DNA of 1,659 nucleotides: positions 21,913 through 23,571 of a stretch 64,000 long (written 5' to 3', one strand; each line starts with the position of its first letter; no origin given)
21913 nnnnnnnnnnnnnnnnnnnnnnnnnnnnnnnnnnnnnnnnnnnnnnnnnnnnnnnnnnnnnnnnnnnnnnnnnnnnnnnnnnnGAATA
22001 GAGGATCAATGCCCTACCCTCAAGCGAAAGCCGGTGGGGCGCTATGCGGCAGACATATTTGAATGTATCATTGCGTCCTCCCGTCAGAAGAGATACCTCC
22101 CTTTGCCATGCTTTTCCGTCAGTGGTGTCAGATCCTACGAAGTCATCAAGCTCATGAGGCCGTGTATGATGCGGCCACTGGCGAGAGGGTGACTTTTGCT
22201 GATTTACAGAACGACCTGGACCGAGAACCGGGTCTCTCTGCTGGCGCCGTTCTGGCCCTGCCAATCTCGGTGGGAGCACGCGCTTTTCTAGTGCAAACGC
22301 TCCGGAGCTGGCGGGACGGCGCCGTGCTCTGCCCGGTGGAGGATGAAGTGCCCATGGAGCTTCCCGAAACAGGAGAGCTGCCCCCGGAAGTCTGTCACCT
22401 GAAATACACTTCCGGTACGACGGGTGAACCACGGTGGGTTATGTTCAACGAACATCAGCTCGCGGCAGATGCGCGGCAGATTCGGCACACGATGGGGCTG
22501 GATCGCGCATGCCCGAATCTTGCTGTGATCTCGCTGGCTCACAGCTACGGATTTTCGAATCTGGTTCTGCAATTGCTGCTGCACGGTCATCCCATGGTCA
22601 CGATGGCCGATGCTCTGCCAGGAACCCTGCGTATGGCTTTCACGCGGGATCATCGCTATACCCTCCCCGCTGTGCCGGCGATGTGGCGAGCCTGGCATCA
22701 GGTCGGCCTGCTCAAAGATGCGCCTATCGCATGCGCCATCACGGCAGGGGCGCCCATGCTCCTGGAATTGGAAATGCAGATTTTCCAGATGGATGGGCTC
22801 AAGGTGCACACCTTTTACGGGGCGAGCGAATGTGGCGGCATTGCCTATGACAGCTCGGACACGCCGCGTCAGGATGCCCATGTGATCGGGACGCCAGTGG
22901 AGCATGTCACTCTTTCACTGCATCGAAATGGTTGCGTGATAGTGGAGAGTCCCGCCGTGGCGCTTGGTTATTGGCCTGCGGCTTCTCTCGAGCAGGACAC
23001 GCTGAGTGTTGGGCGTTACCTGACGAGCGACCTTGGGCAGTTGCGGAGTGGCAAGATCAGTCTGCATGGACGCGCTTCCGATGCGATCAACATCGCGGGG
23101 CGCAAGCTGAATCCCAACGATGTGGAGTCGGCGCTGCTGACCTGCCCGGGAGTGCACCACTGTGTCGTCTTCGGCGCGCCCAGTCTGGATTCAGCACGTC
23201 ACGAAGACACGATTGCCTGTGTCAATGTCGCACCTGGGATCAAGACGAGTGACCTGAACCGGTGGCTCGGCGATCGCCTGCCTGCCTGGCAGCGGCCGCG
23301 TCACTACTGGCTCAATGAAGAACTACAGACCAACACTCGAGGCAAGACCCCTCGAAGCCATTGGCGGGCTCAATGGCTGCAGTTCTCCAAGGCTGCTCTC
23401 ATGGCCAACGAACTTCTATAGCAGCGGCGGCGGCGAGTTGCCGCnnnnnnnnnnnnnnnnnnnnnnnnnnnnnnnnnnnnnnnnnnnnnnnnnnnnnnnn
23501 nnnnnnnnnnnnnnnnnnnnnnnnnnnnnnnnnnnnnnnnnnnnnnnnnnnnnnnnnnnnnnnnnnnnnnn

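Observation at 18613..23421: Compact type II PKS/FAS-like cassette, including a Cys-less ketosynthase partner, possibly for a specialised lipid or polyene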

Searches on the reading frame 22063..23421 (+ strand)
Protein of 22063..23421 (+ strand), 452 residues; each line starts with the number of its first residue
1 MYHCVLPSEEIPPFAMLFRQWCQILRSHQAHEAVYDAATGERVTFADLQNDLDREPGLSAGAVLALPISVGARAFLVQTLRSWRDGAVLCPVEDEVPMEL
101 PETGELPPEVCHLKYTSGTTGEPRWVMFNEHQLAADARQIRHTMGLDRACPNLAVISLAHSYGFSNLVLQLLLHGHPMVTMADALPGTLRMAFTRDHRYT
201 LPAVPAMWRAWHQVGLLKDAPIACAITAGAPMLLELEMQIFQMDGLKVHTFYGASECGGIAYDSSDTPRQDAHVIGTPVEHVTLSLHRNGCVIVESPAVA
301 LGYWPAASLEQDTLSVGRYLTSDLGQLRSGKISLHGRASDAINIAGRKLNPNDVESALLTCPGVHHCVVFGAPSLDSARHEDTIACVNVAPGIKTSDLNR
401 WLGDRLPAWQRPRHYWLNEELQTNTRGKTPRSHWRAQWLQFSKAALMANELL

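Call 4: search_protein_families(library=pfam, proteins=[window:22063-23421:+], max_evalue=0.01)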
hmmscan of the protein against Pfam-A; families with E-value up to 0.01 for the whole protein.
window:22063-23421:+ (452 aa): 2 families
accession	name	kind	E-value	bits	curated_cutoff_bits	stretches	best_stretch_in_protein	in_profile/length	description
PF00501.34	AMP-binding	-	1e-20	74.4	29.9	1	107-304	161-384/384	AMP-binding enzyme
PF13193.12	AMP-binding_C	-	4.4e-08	34.4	24.5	1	354-428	2-76/76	AMP-binding enzyme C-terminal domain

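Call 5: search_protein_families(library=ncbifam, proteins=[window:22063-23421:+], max_evalue=0.01)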
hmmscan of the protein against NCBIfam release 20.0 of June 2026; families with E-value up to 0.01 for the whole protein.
window:22063-23421:+ (452 aa): 95 families (the best 25 are shown)
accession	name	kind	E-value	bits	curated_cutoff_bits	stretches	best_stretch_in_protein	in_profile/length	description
NF004837.0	PRK06187.1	subfamily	1.6e-37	129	476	1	109-440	171-524/531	long-chain-fatty-acid--CoA ligase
NF005801.1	PRK07656.1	equivalog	2.6e-25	89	657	1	107-429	163-494/500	FadD3 family acyl-CoA ligase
NF006167.0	PRK08308.1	equivalog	1.8e-24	86.4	513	1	112-433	105-406/414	acyl-CoA synthetase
NF005877.1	PRK07824.1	equivalog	1.2e-23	83.8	345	1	108-435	42-359/362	o-succinylbenzoate--CoA ligase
TIGR01923.1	menE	equivalog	5.6e-23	81.5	330.15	1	111-432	116-440/442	o-succinylbenzoate--CoA ligase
NF005660.0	PRK07445.1-2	equivalog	1.2e-22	80.4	525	1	105-437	67-389/397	O-succinylbenzoic acid--CoA ligase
NF004511.1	PRK05852.1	equivalog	2.1e-22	79.5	650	2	284-433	349-499/505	FadD7 family fatty acid--CoA ligase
NF005702.0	PRK07514.1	subfamily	3.1e-22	78.6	558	1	76-438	126-500/506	malonyl-CoA synthase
NF052269.1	Staph_lig_FadD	equivalog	1.5e-21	76.3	650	1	109-432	151-487/499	long-chain-fatty-acid--CoA ligase FadD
NF052580.1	Str24CoAsynCasG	equivalog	1.9e-21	76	750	1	114-433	194-545/548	steroid-24-oyl-CoA synthetase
NF004114.0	PRK05605.1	equivalog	2.2e-21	75.8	766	1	110-439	223-570/575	long-chain-fatty-acid--CoA ligase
NF002966.0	PRK03640.1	equivalog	2.8e-21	75.7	556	1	109-435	142-477/483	o-succinylbenzoate--CoA ligase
NF009233.0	PRK12583.1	subfamily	4.1e-21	75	832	1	110-435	203-547/558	fatty acid CoA ligase family protein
TIGR01733.1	AA-adenyl-dom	subfamily_domain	1.1e-20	73.8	317.4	1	97-369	109-409/409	amino acid adenylation domain-containing protein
NF005676.0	PRK07470.1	equivalog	1.3e-19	70.2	774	1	111-439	179-530/544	acyl-CoA synthetase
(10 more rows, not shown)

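Call 37: search_solved_structures(query=window:22063-23421:+, max_evalue=0.00001, show_alignments=1)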
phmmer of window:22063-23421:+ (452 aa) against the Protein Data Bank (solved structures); distinct sequences matched with E-value up to 0.00001: 78 (the best 60 are shown).
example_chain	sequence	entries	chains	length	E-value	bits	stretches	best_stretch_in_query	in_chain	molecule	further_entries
7a9j_A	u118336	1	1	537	5.2e-17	64.9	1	99-433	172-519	Cfl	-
8weu_A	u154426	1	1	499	9.9e-17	64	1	93-435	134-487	Fatty-acyl-CoA synthase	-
8wev_A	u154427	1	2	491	1.4e-16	63.5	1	92-433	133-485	Feruloyl-CoA Synthetase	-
7a9i_A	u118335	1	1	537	3.4e-16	62.2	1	99-433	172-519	Cfl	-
3r44_A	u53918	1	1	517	2e-15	59.7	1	112-438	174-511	fatty acyl CoA synthetase FADD13 (FATTY-ACYL-CoA SYNTHETASE)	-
5x8f_A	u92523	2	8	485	4.8e-14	55.1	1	111-432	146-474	2-succinylbenzoate--CoA ligase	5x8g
5ie0_A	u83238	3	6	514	5.3e-13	51.7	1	101-432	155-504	Oxalate--CoA ligase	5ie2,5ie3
1t5d_X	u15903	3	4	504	6.3e-13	51.4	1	97-431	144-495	4-chlorobenzoyl CoA ligase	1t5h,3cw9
3cw8_X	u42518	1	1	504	7.1e-13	51.3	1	96-431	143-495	4-chlorobenzoyl CoA ligase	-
2qvz_X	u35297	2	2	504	7.5e-13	51.2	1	97-431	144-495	4-Chlorobenzoate CoA Ligase/Synthetase | 4-Chlorobenzoate CoA Ligase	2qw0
3dlp_X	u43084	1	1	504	8.7e-13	51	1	97-431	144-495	4-Chlorobenzoate CoA Ligase/Synthetase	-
2qvx_X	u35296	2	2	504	1.1e-12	50.6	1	97-431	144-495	4-Chlorobenzoate CoA Ligase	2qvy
5wm2_A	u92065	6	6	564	1.3e-12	50.4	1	94-429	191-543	Salicylate-AMP ligase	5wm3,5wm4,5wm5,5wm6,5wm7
5buq_A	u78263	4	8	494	1.6e-12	50.1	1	111-432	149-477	2-succinylbenzoate--CoA ligase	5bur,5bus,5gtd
5c5h_A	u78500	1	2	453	2e-12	49.8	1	107-420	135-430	2-succinylbenzoate--CoA ligase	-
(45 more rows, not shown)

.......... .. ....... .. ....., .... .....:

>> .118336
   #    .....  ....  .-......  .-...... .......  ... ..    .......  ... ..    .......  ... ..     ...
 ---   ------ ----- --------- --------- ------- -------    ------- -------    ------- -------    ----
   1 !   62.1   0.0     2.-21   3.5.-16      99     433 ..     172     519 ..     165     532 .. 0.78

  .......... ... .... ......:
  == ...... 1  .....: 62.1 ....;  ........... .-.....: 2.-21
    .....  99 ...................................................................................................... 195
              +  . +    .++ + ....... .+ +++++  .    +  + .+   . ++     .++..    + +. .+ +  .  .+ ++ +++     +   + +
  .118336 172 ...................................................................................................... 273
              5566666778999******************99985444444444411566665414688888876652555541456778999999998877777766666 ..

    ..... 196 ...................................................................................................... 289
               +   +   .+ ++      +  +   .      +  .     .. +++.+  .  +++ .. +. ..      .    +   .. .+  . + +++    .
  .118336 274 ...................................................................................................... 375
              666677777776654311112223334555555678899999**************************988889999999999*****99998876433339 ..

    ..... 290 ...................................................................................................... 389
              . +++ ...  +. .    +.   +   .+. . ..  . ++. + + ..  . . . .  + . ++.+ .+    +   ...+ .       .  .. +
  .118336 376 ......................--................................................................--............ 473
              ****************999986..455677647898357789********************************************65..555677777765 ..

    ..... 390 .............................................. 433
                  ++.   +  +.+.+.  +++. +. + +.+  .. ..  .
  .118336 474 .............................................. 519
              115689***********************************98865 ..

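Call 45: find_homologous_proteins(query=window:22063-23421:+)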
Query window:22063-23421:+ (452 aa): 6832 proteins with E <= 0.001 among 8000 candidates; the best 120 are listed.
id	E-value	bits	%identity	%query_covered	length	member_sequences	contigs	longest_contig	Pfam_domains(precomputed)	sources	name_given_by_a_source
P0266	1.2e-153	530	57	94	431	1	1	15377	PF00501.35,PF13193.13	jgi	jgi:acyl-coenzyme A synthetase/AMP-(fatty) acid ligase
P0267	4.5e-153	528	56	94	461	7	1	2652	PF00501.35,PF13193.13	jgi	-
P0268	4.3e-152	525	56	94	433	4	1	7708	PF00501.35,PF13193.13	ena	-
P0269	2.1e-151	523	56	95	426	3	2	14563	PF00501.35,PF13193.13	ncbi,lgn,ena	-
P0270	4.7e-151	522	57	94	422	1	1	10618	PF00501.35,PF13193.13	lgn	-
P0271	4.7e-151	522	56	94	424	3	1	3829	PF00501.35,PF13193.13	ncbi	-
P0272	6.3e-151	521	56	94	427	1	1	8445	PF00501.35,PF13193.13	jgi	jgi:long-chain acyl-CoA synthetase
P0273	9.3e-151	521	57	94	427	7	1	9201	PF00501.35,PF13193.13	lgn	-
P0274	1.7e-150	520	56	94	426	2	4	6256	PF00501.35,PF13193.13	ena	-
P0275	2.5e-150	519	56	95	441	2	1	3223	PF00501.35,PF13193.13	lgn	-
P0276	3.7e-150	519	54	96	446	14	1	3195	PF00501.35,PF13193.13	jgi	jgi:long-chain acyl-CoA synthetase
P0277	8.8e-150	518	56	94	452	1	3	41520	PF00501.35,PF13193.13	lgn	-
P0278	2.1e-149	516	57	94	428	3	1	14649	PF00501.35,PF13193.13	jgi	jgi:long-chain acyl-CoA synthetase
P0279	1.2e-148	514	55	94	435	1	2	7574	PF00501.35,PF13193.13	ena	-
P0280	1.2e-148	514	56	94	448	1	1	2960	PF00501.35,PF13193.13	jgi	jgi:long-chain acyl-CoA synthetase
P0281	4.5e-148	512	56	94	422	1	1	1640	PF00501.35,PF13193.13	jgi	jgi:acyl-coenzyme A synthetase/AMP-(fatty) acid ligase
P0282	6.4e-148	511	56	90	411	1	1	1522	PF00501.35,PF13193.13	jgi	jgi:acyl-coenzyme A synthetase/AMP-(fatty) acid ligase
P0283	9.6e-148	511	55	94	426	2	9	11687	PF00501.35,PF13193.13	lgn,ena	-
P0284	1.1e-147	511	56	94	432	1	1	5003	PF00501.35,PF13193.13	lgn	-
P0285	2.8e-147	509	56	94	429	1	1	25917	PF00501.35,PF13193.13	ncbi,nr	ncbi:hypothetical protein AYO49_01755 [Verrucomicrobiaceae bacterium SCGC AG-212-N21]|nr:hypothetica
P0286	5.0e-147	508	57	95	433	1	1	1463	PF00501.35,PF13193.13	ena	-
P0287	8.2e-147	508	56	94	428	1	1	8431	PF00501.35,PF13193.13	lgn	-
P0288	1.3e-146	507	54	94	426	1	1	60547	PF00501.35,PF13193.13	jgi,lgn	-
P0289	1.5e-146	507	56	94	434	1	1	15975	PF00501.35,PF13193.13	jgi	jgi:long-chain acyl-CoA synthetase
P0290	4.2e-146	505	56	94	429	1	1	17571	PF00501.35,PF13193.13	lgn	-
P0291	5.7e-146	505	55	94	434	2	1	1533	PF00501.35,PF13193.13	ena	-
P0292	1.5e-145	504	55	94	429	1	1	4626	PF00501.35,PF13193.13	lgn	-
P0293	5.0e-145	502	57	94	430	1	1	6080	PF00501.35,PF13193.13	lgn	-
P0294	1.1e-144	501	54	95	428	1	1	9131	PF00501.35,PF13193.13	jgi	jgi:acyl-CoA synthetase (AMP-forming)/AMP-acid ligase II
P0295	1.6e-144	500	56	94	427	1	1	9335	PF00501.35,PF13193.13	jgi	jgi:acyl-CoA synthetase (AMP-forming)/AMP-acid ligase II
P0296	2.0e-144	500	55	94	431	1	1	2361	PF00501.35,PF13193.13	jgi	jgi:long-chain acyl-CoA synthetase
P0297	5.7e-144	498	54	95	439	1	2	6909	PF00501.35,PF13193.13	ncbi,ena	-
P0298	9.9e-144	498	55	95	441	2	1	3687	PF00501.35,PF13193.13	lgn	-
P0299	2.6e-143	496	52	94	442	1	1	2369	PF00501.35,PF13193.13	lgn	-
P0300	4.9e-143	495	55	94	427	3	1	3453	PF00501.35,PF13193.13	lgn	-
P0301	7.1e-143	495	55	94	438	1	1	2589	PF00501.35,PF13193.13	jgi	jgi:long-chain acyl-CoA synthetase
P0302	8.5e-143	494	55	94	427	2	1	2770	PF00501.35,PF13193.13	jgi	jgi:long-chain acyl-CoA synthetase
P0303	1.1e-142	494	55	95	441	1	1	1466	PF00501.35,PF13193.13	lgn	-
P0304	2.4e-142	493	53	94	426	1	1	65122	PF00501.35,PF13193.13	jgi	-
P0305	6.8e-142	492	55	94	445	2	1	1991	PF00501.35,PF13193.13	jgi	jgi:long-chain acyl-CoA synthetase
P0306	7.9e-142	491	55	94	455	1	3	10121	PF00501.35,PF13193.13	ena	-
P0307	1.1e-141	491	54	95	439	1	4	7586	PF00501.35,PF13193.13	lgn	-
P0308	7.9e-141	488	54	94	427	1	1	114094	PF00501.35,PF13193.13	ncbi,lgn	ncbi:hypothetical protein BH11VER1_BH11VER1_11070 [soil metagenome]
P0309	1.1e-139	484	53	94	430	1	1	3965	PF00501.35,PF13193.13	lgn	-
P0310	1.4e-139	484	54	94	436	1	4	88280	PF00501.35,PF13193.13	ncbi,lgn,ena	-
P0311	3.2e-139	483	53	94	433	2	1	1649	PF00501.35,PF13193.13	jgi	jgi:acyl-coenzyme A synthetase/AMP-(fatty) acid ligase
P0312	7.0e-138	478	53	94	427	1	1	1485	PF00501.35,PF13193.13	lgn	-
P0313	1.0e-136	474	53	94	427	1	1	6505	PF00501.35,PF13193.13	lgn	-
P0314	8.1e-136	471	52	95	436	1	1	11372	PF00501.35,PF13193.13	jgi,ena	-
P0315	3.4e-135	469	56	84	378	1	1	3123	PF00501.35,PF13193.13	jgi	jgi:acyl-coenzyme A synthetase/AMP-(fatty) acid ligase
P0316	1.3e-134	467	50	95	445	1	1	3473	PF00501.35,PF13193.13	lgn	-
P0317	9.0e-134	465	57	84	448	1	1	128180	PF00501.35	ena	-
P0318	4.1e-133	463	50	96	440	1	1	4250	PF00501.35,PF13193.13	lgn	-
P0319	1.5e-131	457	50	94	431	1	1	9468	PF00501.35,PF13193.13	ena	-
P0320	2.8e-131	457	51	94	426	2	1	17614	PF00501.35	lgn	-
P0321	1.0e-130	455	50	94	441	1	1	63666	PF00501.35,PF13193.13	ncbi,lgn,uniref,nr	ncbi:long-chain fatty acid--CoA ligase [Phragmitibacter flavus]|uniref:Long-chain fatty acid--CoA li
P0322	1.9e-130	454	51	94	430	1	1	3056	PF00501.35,PF13193.13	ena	-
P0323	1.6e-129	451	49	94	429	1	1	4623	PF00501.35,PF13193.13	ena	-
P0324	1.9e-129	450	51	94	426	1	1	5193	PF00501.35,PF13193.13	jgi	jgi:long-chain acyl-CoA synthetase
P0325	5.1e-129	449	48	94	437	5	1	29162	PF00501.35,PF13193.13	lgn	-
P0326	1.3e-128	448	52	94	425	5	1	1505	PF00501.35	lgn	-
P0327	1.7e-128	447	50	94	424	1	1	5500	PF00501.35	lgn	-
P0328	1.5e-127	444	49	94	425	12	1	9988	PF00501.35,PF13193.13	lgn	-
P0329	9.6e-127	442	47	94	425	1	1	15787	PF00501.35,PF13193.13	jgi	-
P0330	9.8e-127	442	50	94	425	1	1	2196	PF00501.35,PF13193.13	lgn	-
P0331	1.6e-126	441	50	94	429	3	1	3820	PF00501.35,PF13193.13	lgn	-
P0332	4.2e-126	439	49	94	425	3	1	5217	PF00501.35,PF13193.13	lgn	-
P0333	7.6e-126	439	48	94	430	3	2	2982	PF00501.35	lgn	-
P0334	8.0e-126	439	50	93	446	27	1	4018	PF00501.35,PF13193.13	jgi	-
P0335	2.9e-125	437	48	94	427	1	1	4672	PF00501.35,PF13193.13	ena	-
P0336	3.8e-125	436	48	94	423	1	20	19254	PF00501.35,PF13193.13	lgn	-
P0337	8.9e-125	435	50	94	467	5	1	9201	PF00501.35,PF13193.13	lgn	-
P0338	1.4e-124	434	47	96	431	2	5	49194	PF00501.35,PF13193.13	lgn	-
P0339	1.5e-124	434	50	94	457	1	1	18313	PF00501.35,PF13193.13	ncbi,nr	ncbi:MAG: long-chain fatty acid--CoA ligase [Verrucomicrobiales bacterium]|nr:long-chain fatty acid-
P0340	1.8e-124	434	49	94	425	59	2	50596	PF00501.35,PF13193.13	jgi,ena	jgi:long-chain acyl-CoA synthetase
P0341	3.0e-124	433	48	94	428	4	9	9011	PF00501.35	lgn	-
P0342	1.6e-123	431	49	94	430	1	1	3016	PF00501.35,PF13193.13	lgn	-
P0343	2.3e-123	430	50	93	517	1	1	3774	PF00501.35,PF13193.13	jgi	jgi:acyl-CoA synthetase (AMP-forming)/AMP-acid ligase II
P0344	2.8e-122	427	47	94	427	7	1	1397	PF00501.35,PF13193.13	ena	-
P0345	4.6e-122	426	49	94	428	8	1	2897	PF00501.35,PF13193.13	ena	-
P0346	9.4e-122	425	49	94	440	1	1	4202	PF00501.35,PF13193.13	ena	-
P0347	1.0e-121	425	48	94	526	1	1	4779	PF00501.35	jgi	-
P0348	3.0e-121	423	48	94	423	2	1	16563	PF00501.35,PF13193.13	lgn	-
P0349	4.1e-121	423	46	94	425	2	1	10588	PF00501.35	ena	-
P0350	4.9e-121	423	48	94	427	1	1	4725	PF00501.35,PF13193.13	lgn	-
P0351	6.0e-121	422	46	95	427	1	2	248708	PF00501.35,PF13193.13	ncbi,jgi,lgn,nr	ncbi:MAG: fatty acid--CoA ligase family protein [Verrucomicrobiaceae bacterium]|nr:fatty acid--CoA l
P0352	1.1e-120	422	48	94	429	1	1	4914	PF00501.35,PF13193.13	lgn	-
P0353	1.2e-120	422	49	89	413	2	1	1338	PF00501.35,PF13193.13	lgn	-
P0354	1.7e-120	421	49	94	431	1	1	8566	PF00501.35,PF13193.13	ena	-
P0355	2.9e-120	420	50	94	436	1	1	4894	PF00501.35,PF13193.13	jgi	jgi:long-chain acyl-CoA synthetase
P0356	3.5e-119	417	48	94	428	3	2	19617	PF00501.35,PF13193.13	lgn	-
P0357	2.2e-118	414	48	94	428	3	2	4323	PF00501.35,PF13193.13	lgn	-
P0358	2.6e-118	414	47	94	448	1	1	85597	PF00501.35,PF13193.13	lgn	-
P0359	2.7e-118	414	45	94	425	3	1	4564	PF00501.35,PF13193.13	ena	-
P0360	1.3e-117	411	50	90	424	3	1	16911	PF00501.35,PF13193.13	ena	-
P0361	3.1e-117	410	50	90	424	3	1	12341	PF00501.35,PF13193.13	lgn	-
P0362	2.0e-116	408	48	95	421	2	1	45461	PF00501.35,PF13193.13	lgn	-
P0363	3.8e-116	407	47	95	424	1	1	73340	PF00501.35,PF13193.13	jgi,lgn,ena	-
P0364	3.8e-116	407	46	94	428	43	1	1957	PF00501.35,PF13193.13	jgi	jgi:long-chain acyl-CoA synthetase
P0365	8.2e-116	406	49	94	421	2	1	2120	PF00501.35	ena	-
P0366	1.1e-115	405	46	94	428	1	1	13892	PF00501.35,PF13193.13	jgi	jgi:long-chain acyl-CoA synthetase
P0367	1.1e-115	405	45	94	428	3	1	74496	PF00501.35,PF13193.13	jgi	jgi:acyl-coenzyme A synthetase/AMP-(fatty) acid ligase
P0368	1.5e-115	405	49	94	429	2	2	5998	PF00501.35,PF13193.13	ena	-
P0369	3.2e-115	404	48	94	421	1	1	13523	PF00501.35,PF13193.13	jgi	jgi:long-chain acyl-CoA synthetase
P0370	5.8e-115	403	49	94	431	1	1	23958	PF00501.35,PF13193.13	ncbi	-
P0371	1.0e-114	402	47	94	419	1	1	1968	PF00501.35,PF13193.13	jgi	-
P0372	4.0e-114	400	47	94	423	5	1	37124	PF00501.35,PF13193.13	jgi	jgi:acyl-coenzyme A synthetase/AMP-(fatty) acid ligase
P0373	4.9e-114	400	47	95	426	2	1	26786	PF00501.35,PF13193.13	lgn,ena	-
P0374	5.7e-114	399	47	96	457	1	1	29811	PF00501.35,PF13193.13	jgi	jgi:acyl-coenzyme A synthetase/AMP-(fatty) acid ligase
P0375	7.0e-114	399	47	94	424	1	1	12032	PF00501.35,PF13193.13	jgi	jgi:acyl-coenzyme A synthetase/AMP-(fatty) acid ligase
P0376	7.6e-114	399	46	95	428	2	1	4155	PF00501.35,PF13193.13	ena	-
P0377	1.1e-113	399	48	95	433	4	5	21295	PF00501.35,PF13193.13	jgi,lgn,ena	jgi:acyl-CoA synthetase (AMP-forming)/AMP-acid ligase II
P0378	1.2e-113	398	47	94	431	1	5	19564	PF00501.35,PF13193.13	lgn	-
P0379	1.2e-113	398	47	93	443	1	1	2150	PF00501.35,PF13193.13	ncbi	-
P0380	1.4e-113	398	57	69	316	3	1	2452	PF00501.35,PF13193.13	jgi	jgi:acyl-coenzyme A synthetase/AMP-(fatty) acid ligase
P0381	1.7e-113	398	49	93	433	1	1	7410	PF00501.35,PF13193.13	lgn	-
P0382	2.5e-113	397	46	95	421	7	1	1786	PF00501.35,PF13193.13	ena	-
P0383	2.7e-113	397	47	93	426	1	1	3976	PF00501.35,PF13193.13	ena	-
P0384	2.7e-113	397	48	93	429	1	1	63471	PF00501.35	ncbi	-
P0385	2.8e-113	397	47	95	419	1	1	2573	PF00501.35,PF13193.13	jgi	jgi:long-chain acyl-CoA synthetase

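Call 90: predict_structure(alignment_id=A3)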
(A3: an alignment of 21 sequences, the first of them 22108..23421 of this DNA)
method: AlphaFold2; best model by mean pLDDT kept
length: 437 residues; sequences in the alignment: 21
mean_pLDDT: 90.0   pTM: 0.79
mean pLDDT of the five models: 90.0, 89.4, 87.4, 86.9, 85.6
residues with pLDDT >= 90: 304; 70-90: 106; 50-70: 24; < 50: 3
segments of 3 or more residues with pLDDT < 50: none
pLDDT, mean of each block of 10 residues (from residue 1): 97 97 95 98 96 95 98 93 86 94 70 97 97 96 93 98 94 91 93 92 96 83 95 94 94 90 97 92 93 68 88 91 73 81 94 88 81 95 95 91 83 74 83 55
secondary structure, 60 per line:
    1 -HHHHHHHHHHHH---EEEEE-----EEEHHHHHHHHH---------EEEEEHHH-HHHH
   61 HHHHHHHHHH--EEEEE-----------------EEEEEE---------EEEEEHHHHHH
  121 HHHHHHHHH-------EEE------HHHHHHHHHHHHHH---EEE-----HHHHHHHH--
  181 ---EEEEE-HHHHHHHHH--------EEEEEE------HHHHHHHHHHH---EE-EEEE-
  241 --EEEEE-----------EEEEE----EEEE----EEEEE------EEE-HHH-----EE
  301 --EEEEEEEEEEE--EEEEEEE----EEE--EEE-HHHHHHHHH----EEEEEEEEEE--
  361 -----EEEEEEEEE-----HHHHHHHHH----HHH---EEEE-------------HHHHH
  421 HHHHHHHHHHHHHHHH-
elements in order: H2-13 E17-21 E27-29 H30-38 E48-52 H57-70 E73-77 E95-100 E110-114 H115-129 E137-139 H146-159 E163-165 H171-178 E184-188 H190-198 E207-212 H219-229 E236-239 E243-247 E259-263 E268-271 E276-280 E287-289 E303-313 E316-322 E327-329 E332-334 H336-344 E349-358 E366-374 H380-388 E399-402 H416-436
